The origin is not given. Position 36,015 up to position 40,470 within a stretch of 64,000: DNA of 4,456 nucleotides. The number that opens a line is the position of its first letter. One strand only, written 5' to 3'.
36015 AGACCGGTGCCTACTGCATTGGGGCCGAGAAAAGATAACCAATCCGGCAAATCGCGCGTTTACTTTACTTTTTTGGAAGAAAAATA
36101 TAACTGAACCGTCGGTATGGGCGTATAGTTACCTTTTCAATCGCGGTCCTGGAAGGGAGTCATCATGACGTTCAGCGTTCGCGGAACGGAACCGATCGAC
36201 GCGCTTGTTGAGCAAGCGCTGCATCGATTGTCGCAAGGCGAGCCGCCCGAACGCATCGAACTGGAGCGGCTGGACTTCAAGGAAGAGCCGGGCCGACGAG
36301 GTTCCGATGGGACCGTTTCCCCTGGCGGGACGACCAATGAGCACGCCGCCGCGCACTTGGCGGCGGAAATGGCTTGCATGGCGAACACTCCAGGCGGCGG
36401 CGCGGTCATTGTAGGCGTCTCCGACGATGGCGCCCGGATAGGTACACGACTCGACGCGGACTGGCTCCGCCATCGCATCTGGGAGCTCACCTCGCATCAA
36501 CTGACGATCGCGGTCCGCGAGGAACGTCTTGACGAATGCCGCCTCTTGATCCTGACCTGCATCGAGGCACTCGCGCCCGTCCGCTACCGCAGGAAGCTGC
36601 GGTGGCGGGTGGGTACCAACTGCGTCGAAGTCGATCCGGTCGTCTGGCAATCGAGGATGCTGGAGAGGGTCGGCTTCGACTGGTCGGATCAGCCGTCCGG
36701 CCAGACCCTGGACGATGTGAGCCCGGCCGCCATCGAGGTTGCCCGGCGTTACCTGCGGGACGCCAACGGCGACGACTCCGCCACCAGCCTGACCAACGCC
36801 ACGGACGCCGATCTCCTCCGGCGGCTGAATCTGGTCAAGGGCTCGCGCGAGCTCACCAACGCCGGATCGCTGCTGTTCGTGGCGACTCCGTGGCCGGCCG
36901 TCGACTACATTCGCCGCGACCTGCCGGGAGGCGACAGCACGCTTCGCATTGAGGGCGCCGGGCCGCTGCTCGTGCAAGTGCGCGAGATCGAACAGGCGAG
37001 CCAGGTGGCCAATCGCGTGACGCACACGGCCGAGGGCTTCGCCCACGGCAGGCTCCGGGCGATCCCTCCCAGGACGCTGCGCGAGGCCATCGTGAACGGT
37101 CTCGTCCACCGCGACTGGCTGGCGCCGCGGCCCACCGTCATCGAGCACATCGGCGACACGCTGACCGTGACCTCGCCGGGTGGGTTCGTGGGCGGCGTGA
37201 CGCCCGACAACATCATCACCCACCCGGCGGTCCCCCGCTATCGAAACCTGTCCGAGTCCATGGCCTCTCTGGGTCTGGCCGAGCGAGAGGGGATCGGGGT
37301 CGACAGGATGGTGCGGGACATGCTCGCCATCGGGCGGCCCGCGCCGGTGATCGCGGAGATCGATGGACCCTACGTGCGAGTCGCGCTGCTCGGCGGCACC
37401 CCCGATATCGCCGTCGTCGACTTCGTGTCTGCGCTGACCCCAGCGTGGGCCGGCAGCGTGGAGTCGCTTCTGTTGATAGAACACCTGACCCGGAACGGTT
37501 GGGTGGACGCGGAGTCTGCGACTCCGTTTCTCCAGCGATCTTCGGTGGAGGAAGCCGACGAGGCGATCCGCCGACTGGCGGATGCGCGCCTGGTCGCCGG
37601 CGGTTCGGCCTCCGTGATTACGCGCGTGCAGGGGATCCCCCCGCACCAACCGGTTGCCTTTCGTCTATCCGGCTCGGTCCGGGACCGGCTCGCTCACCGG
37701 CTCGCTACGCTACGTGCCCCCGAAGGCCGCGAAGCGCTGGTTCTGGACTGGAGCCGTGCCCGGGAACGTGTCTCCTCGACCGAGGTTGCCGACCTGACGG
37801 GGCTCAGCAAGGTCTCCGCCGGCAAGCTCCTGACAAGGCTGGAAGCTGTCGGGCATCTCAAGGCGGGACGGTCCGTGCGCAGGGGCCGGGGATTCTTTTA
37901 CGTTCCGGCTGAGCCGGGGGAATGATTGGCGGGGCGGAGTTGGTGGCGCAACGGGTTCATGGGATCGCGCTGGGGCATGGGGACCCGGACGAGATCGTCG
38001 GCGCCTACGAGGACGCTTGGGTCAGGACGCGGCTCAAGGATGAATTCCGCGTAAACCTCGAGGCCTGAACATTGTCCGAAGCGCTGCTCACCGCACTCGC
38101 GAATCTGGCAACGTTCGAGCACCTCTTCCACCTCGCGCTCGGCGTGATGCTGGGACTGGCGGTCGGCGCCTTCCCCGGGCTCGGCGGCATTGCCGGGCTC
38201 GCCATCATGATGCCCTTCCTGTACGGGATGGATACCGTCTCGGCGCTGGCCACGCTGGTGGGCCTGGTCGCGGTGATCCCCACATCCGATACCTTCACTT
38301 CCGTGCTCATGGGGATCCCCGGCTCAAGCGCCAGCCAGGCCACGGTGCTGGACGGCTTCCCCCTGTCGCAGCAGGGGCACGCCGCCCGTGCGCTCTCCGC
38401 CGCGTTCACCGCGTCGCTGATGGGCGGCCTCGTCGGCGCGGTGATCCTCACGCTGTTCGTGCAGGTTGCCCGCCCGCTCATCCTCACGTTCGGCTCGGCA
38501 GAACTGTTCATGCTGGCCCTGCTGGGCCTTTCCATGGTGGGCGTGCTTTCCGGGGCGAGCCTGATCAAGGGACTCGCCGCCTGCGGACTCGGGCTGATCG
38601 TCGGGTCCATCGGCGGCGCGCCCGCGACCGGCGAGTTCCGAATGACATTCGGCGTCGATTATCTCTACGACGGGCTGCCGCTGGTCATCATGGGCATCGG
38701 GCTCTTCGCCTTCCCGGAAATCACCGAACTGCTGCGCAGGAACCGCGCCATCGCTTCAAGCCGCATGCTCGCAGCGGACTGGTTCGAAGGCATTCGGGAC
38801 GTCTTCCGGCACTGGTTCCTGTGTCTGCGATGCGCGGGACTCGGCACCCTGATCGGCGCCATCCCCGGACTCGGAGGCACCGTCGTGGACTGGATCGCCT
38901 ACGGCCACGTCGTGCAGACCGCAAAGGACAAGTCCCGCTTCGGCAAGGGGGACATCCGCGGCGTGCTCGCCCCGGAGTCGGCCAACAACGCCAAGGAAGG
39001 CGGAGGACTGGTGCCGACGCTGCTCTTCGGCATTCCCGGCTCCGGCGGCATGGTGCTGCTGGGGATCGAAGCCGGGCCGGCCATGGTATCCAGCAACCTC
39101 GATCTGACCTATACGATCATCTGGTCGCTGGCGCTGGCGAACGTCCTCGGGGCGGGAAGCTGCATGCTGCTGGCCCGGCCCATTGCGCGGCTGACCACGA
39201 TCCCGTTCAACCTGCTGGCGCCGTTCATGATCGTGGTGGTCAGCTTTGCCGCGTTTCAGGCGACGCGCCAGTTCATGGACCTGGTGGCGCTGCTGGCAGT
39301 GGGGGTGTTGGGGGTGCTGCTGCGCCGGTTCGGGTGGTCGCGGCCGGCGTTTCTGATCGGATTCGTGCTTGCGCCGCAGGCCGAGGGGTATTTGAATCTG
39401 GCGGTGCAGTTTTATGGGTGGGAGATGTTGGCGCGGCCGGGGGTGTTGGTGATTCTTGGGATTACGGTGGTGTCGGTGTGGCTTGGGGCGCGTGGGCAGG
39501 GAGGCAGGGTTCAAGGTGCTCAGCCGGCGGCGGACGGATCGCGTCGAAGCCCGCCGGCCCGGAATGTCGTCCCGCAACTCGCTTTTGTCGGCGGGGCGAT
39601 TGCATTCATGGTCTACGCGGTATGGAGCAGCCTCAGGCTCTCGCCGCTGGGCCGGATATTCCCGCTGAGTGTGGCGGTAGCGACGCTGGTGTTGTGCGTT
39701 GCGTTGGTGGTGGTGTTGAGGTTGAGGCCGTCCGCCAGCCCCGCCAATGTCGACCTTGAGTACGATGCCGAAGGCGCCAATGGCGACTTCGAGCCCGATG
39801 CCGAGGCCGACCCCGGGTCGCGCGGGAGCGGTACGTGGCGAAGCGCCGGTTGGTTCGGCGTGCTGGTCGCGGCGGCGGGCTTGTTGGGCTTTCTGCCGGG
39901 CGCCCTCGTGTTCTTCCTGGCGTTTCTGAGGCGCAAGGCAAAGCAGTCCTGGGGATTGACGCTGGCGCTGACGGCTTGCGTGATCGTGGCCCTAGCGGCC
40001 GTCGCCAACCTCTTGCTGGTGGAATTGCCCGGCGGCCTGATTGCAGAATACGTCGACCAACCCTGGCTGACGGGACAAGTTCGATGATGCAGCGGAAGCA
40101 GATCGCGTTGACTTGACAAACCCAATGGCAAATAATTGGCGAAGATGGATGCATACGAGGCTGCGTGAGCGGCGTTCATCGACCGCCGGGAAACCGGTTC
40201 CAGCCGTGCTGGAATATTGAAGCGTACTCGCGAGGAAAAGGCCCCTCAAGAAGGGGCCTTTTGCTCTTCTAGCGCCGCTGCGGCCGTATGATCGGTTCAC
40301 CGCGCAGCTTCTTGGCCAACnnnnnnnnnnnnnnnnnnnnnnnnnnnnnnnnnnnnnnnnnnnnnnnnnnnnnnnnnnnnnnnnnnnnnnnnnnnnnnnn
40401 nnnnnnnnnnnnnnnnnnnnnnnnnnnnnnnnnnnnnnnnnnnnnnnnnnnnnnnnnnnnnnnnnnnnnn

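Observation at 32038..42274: Three accessory islets inserted at consecutive gene junctions of one tricarboxylate operon, each followed by a decayed duplicate of the upstream gene's 3' end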

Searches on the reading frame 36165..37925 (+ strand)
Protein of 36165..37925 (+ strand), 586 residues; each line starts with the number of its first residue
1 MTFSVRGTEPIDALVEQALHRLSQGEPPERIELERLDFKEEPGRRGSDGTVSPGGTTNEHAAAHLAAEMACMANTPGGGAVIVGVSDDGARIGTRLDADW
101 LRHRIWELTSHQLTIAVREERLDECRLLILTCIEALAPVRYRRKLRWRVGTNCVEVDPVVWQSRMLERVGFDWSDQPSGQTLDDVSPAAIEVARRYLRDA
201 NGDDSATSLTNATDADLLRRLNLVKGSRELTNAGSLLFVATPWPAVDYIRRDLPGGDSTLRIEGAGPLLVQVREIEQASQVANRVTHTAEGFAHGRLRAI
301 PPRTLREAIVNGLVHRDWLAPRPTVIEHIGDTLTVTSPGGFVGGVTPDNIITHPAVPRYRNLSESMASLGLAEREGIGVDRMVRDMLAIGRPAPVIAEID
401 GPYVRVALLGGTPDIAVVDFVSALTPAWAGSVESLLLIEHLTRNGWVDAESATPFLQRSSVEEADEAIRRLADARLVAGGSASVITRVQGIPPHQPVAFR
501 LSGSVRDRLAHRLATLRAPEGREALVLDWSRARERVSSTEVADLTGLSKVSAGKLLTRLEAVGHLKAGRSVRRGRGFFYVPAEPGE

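Call 9: search_protein_families(library=pfam, proteins=[window:36165-37925:+], max_evalue=0.01)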
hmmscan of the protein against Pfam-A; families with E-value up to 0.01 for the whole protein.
window:36165-37925:+ (586 aa): 3 families
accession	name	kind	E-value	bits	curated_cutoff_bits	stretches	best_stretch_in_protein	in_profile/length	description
PF13749.12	HATPase_c_4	-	6.1e-11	42.6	26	1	326-406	6-87/89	Putative ATP-dependent DNA helicase recG C-terminal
PF04326.19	SLFN_AlbA_2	-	6.5e-08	33.6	25.3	1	33-155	2-116/118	Schlafen, AlbA_2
PF12802.13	MarR_2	-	0.00091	19.8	27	1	523-575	7-60/61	MarR family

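Call 42: search_protein_families(library=padloc, proteins=[window:36165-37925:+], max_evalue=0.001)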
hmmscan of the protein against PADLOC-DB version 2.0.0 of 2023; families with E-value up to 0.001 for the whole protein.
window:36165-37925:+ (586 aa): 2 families
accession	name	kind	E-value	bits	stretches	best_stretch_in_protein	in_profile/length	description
PDLC02402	Aga_SIR2-PNTD1-PNTD2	-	2.1e-11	40.7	1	213-347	357-489/876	Class I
PDLC02418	Aga_SIR2-Kinase-PNTD1-PNTD2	-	1.3e-06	24.9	1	296-346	316-366/756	Class I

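Call 72: search_protein_families(library=ncbifam, proteins=[window:36165-37925:+], max_evalue=0.001)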
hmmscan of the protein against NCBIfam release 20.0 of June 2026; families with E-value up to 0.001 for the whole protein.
window:36165-37925:+ (586 aa): 0 families

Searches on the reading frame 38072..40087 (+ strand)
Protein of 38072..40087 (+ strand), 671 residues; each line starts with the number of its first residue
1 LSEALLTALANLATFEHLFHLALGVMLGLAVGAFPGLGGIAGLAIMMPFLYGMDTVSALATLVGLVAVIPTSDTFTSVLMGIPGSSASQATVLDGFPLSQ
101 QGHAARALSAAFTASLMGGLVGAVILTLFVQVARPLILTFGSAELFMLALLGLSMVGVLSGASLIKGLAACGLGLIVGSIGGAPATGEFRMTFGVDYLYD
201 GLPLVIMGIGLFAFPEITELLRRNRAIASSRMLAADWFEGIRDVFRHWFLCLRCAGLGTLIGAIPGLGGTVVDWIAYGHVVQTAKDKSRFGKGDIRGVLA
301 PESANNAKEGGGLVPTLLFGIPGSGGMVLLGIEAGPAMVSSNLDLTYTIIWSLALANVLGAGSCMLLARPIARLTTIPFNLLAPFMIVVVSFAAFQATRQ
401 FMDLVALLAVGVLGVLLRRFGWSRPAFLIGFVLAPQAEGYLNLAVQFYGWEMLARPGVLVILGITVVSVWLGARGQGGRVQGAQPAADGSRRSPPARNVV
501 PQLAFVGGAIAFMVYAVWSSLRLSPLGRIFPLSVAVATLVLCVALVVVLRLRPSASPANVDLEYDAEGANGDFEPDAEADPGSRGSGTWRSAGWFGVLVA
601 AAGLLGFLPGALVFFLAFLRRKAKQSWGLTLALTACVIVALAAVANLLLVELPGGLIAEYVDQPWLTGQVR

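Call 9: search_protein_families(library=pfam, proteins=[window:38072-40087:+], max_evalue=0.01)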
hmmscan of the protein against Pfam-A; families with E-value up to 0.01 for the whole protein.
window:38072-40087:+ (671 aa): 2 families
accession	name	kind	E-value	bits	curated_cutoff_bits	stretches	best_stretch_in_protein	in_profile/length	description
PF01970.21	TctA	-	4.9e-113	378.4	28.9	1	18-428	1-422/423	Tripartite tricarboxylate transporter TctA family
PF07331.16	TctB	-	9.7e-05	23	29.1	1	510-653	5-137/137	Tripartite tricarboxylate transporter TctB family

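Call 11: find_encoding_contigs(protein=window:38072-40087:+, flank=10000, max_places=10)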
Protein window:38072-40087:+ (671 aa): no gene with exactly this product is on record in the collection.

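Call 12: find_related_loci(query=window:38072-40087:+, collection=genome_contigs, flank=10000)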
Query window:38072-40087:+ (671 aa) in genome_contigs; peptide patterns used: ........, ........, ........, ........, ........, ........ (x = any residue, [..] = any of these).
89 stretches matched a pattern; 60 encode a relative of the query (tblastn E <= 1e-3); 58 distinct loci.
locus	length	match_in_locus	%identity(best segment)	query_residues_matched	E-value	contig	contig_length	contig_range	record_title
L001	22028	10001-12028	89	1-671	0e+0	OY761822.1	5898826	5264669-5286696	MAG: Gammaproteobacteria bacterium isolate 26270776-605d-492c-ad89-c005c466fdfd genome assembly, chromosome: 1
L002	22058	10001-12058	88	1-671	0e+0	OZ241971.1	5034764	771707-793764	MAG: Candidatus Rariloculaceae bacterium isolate 10a0c7d6-6ede-4db6-943a-c409cb9c6a76 genome assembly, chromosome: 1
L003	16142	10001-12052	89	1-671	0e+0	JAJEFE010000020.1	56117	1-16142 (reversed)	MAG: Gammaproteobacteria bacterium isolate p16x34bins.72 k141_889179, whole genome shotgun sequence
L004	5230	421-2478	88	1-671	0e+0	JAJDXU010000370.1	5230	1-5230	MAG: Dehalococcoidia bacterium isolate jk18x27bins.51 k141_153586, whole genome shotgun sequence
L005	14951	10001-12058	87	1-671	0e+0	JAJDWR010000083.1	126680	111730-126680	MAG: Gammaproteobacteria bacterium isolate jk18x25bins.5 k141_189586, whole genome shotgun sequence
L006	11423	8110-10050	72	16-669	0e+0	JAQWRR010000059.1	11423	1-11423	MAG: Gammaproteobacteria bacterium isolate cluster2_bin.39 k141_2365551, whole genome shotgun sequence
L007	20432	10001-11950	75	16-669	0e+0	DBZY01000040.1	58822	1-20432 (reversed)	MAG TPA_asm: Proteobacteria bacterium UBA1148 UBA1148_contig_26411, whole genome shotgun sequence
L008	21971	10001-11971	72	1-661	0e+0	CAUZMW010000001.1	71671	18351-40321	MAG: Gammaproteobacteria bacterium isolate CB6_Bottom.41 genome assembly, contig: Ga0310122_10000055, whole genome shotg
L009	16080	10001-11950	73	1-662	0e+0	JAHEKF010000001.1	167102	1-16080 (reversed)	MAG: Rhodospirillaceae bacterium isolate Ww577 NODE_42_length_167102_cov_6.960864, whole genome shotgun sequence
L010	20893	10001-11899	71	34-671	0e+0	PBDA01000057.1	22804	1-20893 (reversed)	MAG: Rhodospirillaceae bacterium isolate SP362 MHASMcontig_3254280, whole genome shotgun sequence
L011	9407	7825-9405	80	16-535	0e+0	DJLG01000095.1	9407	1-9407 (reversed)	MAG TPA_asm: Proteobacteria bacterium UBA6522 UBA6522_contig_25059, whole genome shotgun sequence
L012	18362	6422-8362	72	16-669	0e+0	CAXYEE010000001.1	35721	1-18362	MAG: uncultured Gammaproteobacteria bacterium isolate FRAM_RAS_F4_03_2017_2-MAG_33 genome assembly, contig: FRAM_RAS_F4_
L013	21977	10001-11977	61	1-665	0e+0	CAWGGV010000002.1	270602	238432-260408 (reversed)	MAG: uncultured Gammaproteobacteria bacterium isolate MFD01721.bin.1.242 genome assembly, contig: contig_2774, whole gen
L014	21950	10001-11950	61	1-665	0e+0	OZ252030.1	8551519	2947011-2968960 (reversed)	MAG: Bryobacterales bacterium isolate 59e43249-5fc4-4363-b2bc-67a86b10f1a4 genome assembly, chromosome: 1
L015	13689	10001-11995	62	1-665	0e+0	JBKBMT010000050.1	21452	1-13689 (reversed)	MAG: Gemmobacter sp. isolate 21H_023.bin.26 NODE_53_length_21452_cov_4.774690, whole genome shotgun sequence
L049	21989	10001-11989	91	16-671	0e+0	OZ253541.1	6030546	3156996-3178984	MAG: Candidatus Rariloculaceae bacterium isolate 9a525eeb-f008-4404-a84b-82d39665a360 genome assembly, chromosome: 1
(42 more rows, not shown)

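Call 23: search_protein_families(library=pfam, proteins=[L001:4035-4454:-, L001:4585-5256:-, L001:5556-6284:+, L001:6394-6792:+, L001:6776-7210:+, L001:12156-12473:+, L001:12565-12927:+, L003:7048-7605:-, L003:12088-12684:-, L003:12739-13359:+], max_evalue=0.01)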
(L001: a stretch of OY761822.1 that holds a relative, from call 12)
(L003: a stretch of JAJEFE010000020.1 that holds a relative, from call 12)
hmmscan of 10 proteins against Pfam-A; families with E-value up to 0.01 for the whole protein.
L001:4035-4454:- (139 aa): 0 families

L001:4585-5256:- (223 aa): 0 families

L001:5556-6284:+ (242 aa): 2 families
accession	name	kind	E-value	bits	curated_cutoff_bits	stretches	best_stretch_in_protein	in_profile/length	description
PF00149.33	Metallophos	-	6.9e-10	40.1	21.5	1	7-208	7-190/191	Calcineurin-like phosphoesterase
PF12850.12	Metallophos_2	-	5.7e-07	30.1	27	1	1-70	1-60/154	Calcineurin-like phosphoesterase superfamily domain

L001:6394-6792:+ (132 aa): 1 family
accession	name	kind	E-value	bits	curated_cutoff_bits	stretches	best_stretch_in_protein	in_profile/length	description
PF02604.26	PhdYeFM_antitox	-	2.1e-11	43.8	29.8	1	42-112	1-72/74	Antitoxin Phd_YefM, type II toxin-antitoxin system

L001:6776-7210:+ (144 aa): 1 family
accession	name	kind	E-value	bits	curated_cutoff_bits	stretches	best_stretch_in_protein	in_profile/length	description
PF02452.23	PemK_toxin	-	2.8e-05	24.7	23.1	1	28-94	16-79/109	PemK-like, MazF-like toxin of type II toxin-antitoxin system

L001:12156-12473:+ (105 aa): 0 families

L001:12565-12927:+ (120 aa): 0 families

L003:7048-7605:- (185 aa): 1 family
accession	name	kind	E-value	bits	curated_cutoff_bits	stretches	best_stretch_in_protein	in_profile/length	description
PF07298.16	NnrU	-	2.6e-52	177.6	24.7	1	4-183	2-187/188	NnrU protein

L003:12088-12684:- (198 aa): 0 families

L003:12739-13359:+ (206 aa): 3 families
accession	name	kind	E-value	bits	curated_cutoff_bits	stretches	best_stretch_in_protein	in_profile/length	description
PF13508.13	Acetyltransf_7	-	5.2e-08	33.6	27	1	101-178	28-83/84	Acetyltransferase (GNAT) domain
PF00583.31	Acetyltransf_1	-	3.4e-06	27.8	20.7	1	72-175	29-114/116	Acetyltransferase (GNAT) family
PF13673.13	Acetyltransf_10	-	7.5e-06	26.4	23.6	1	121-180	54-110/128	Acetyltransferase (GNAT) domain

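Call 24: search_protein_families(library=pfam, proteins=[L005:4278-5087:+, L005:5271-5558:+, L005:5542-5916:+, L005:12168-12476:+, L005:12476-12949:+, L005:12936-13349:-, L049:5643-6509:+, L049:9318-9749:-, L049:12092-12739:-, L003:7667-7969:-], max_evalue=0.01)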
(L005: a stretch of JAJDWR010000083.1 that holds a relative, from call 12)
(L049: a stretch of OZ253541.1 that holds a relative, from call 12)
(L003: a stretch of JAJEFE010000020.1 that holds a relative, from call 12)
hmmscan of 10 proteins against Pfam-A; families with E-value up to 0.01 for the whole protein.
L005:4278-5087:+ (269 aa): 1 family
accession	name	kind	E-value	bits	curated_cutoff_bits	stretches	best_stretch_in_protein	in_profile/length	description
PF12686.12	DUF3800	-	5.5e-17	63.3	21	1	3-222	1-148/149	Protein of unknown function (DUF3800)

L005:5271-5558:+ (95 aa): 1 family
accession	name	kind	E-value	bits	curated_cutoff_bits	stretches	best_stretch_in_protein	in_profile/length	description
PF02604.26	PhdYeFM_antitox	-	1.1e-10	41.6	29.8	1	5-74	1-71/74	Antitoxin Phd_YefM, type II toxin-antitoxin system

L005:5542-5916:+ (124 aa): 2 families
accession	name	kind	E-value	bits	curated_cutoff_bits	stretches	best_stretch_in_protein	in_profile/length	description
PF08681.18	TacA1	-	1.7e-22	79.6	21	1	43-118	1-76/80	Antitoxin TacA 1-like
PF21983.2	NikA-like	-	8.8e-06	26.2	27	1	39-78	2-41/72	Mobilization protein NikA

L005:12168-12476:+ (102 aa): 0 families

L005:12476-12949:+ (157 aa): 2 families
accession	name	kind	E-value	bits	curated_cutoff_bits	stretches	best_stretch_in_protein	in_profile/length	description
PF13650.11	Asp_protease_2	-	3.9e-05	24.7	24.3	1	57-116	11-73/90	Aspartyl protease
PF13975.11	gag-asp_proteas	-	0.00011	23.1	28.2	1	57-121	11-75/92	gag-polyprotein putative aspartyl protease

L005:12936-13349:- (137 aa): 0 families

L049:5643-6509:+ (288 aa): 1 family
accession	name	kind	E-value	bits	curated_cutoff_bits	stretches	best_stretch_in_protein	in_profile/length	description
PF23299.1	DUF7081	-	0.0055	17.7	27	0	14-49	18-51/96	Domain of unknown function (DUF7081)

L049:9318-9749:- (143 aa): 0 families

L049:12092-12739:- (215 aa): 0 families

L003:7667-7969:- (100 aa): 0 families

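Call 27: find_related_loci(query=window:38072-40087:+, collection=metagenome_contigs, flank=10000)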
Query window:38072-40087:+ (671 aa) in metagenome_contigs; peptide patterns used: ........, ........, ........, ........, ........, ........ (x = any residue, [..] = any of these).
81 stretches matched a pattern; 47 encode a relative of the query (tblastn E <= 1e-3); 46 distinct loci.
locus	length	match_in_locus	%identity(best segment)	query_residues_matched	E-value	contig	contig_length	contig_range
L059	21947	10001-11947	75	16-670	0e+0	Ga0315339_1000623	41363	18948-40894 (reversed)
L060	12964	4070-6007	72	16-668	0e+0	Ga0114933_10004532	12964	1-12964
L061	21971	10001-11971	72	1-661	0e+0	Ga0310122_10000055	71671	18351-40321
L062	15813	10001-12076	86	1-671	0e+0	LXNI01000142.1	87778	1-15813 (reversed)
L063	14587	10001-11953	72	16-670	0e+0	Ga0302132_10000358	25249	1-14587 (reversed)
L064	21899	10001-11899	71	34-671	0e+0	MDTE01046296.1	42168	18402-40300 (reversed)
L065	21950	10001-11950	75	16-669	0e+0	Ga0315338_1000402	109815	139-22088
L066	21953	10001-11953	72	16-670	0e+0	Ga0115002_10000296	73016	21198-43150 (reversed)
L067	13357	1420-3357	57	1-656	0e+0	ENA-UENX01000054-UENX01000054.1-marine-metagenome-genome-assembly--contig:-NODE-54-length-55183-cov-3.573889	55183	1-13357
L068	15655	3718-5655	57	1-656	0e+0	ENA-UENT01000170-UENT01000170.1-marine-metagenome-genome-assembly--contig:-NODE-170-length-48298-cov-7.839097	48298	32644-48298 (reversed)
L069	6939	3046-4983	57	1-656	0e+0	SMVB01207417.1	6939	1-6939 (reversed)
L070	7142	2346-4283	57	1-656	0e+0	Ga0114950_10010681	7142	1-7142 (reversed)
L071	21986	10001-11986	57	1-665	0e+0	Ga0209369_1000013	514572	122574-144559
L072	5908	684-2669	56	1-665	0e+0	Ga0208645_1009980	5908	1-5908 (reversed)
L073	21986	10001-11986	57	1-665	0e+0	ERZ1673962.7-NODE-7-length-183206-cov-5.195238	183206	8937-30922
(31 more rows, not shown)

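Call 42: search_protein_families(library=padloc, proteins=[L001:5556-6284:+, L049:12092-12739:-], max_evalue=0.001)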
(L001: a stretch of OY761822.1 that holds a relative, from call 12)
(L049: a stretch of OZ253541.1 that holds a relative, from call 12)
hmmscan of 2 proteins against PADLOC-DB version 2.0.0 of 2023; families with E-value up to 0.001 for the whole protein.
L001:5556-6284:+ (242 aa): 1 family
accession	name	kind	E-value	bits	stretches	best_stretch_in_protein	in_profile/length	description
PDLC04908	PDC-S10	-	2.7e-14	50.9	2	1-111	10-116/223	-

L049:12092-12739:- (215 aa): 0 families

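Call 72: search_protein_families(library=ncbifam, proteins=[L005:5956-7443:+, window:38072-40087:+, L001:5556-6284:+], max_evalue=0.001)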
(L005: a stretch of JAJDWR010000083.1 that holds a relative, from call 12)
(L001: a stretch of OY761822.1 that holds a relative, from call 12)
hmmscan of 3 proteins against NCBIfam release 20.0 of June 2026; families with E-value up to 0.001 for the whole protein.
L005:5956-7443:+ (495 aa): 55 families (the best 25 are shown)
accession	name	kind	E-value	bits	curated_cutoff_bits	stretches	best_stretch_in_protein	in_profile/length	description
NF006130.0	PRK08274.1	equivalog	5.5e-177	589.3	369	1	5-492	5-460/467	FAD-dependent tricarballylate dehydrogenase TcuA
TIGR02485.1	CobZ_N-term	equivalog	2.9e-77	260.3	372.55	1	7-492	3-433/437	FAD-dependent tricarballylate dehydrogenase TcuA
TIGR01813.1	flavo_cyto_c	subfamily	1.7e-54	185.3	285.45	1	7-487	1-443/444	flavocytochrome c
NF005510.0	PRK07121.1-3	subfamily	1.9e-46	158.8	481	2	150-492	174-488/492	FAD-binding protein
NF005064.0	PRK06481.1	equivalog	1.3e-43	149.5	542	1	5-491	61-500/506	flavocytochrome c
NF009478.0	PRK12844.1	equivalog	3.4e-37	128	789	1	152-493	206-551/559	3-ketosteroid-delta-1-dehydrogenase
NF005882.1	PRK07843.1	equivalog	5.8e-33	114.1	788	1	151-487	197-544/547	3-oxosteroid 1-dehydrogenase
NF053717.1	VnlPnlRedVprA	equivalog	1.1e-32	113.5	600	1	7-473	8-462/481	vinyl phenol reductase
NF004789.0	PRK06134.1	subfamily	2e-32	112.5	747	1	152-492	213-569/581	FAD-dependent oxidoreductase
NF009479.0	PRK12845.1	equivalog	1.1e-31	109.8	793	1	150-492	213-565/566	3-ketosteroid-delta-1-dehydrogenase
NF009473.0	PRK12835.1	subfamily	7.2e-31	107.3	837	2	155-340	212-393/585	FAD-binding protein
NF053676.1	4oxCHCAChcC1Cy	equivalog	2.1e-30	105.6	1000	1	154-479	185-513/528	4-oxocyclohexanecarboxylate 2-dehydrogenase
NF009477.0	PRK12843.1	equivalog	1.1e-27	96.8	758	1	157-490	222-568/578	FAD-dependent oxidoreductase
NF005511.0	PRK07121.1-4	equivalog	1.9e-27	95.9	466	2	204-492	265-541/553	FAD-binding protein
NF005512.0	PRK07121.1-5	subfamily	7.9e-26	90.6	812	1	153-492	179-488/489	FAD-binding protein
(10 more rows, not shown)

window:38072-40087:+ (671 aa): 0 families

L001:5556-6284:+ (242 aa): 0 families

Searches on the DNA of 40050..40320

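Call 70: search_rna_families(source=window, start=40050, end=40320, threshold=evalue, max_evalue=1)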
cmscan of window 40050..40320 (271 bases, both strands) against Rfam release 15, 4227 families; matches with E-value up to 1: 2.
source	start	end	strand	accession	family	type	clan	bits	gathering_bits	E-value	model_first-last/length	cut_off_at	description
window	40200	40270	+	RF01409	STnc250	Gene; sRNA;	-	18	42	0.26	1-94/94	no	STnc250 Hfq binding RNA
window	40236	40279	-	RF02438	SpF51_sRNA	Gene; sRNA;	-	17.6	50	0.76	1-45/45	no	Streptococcus sRNA SpF51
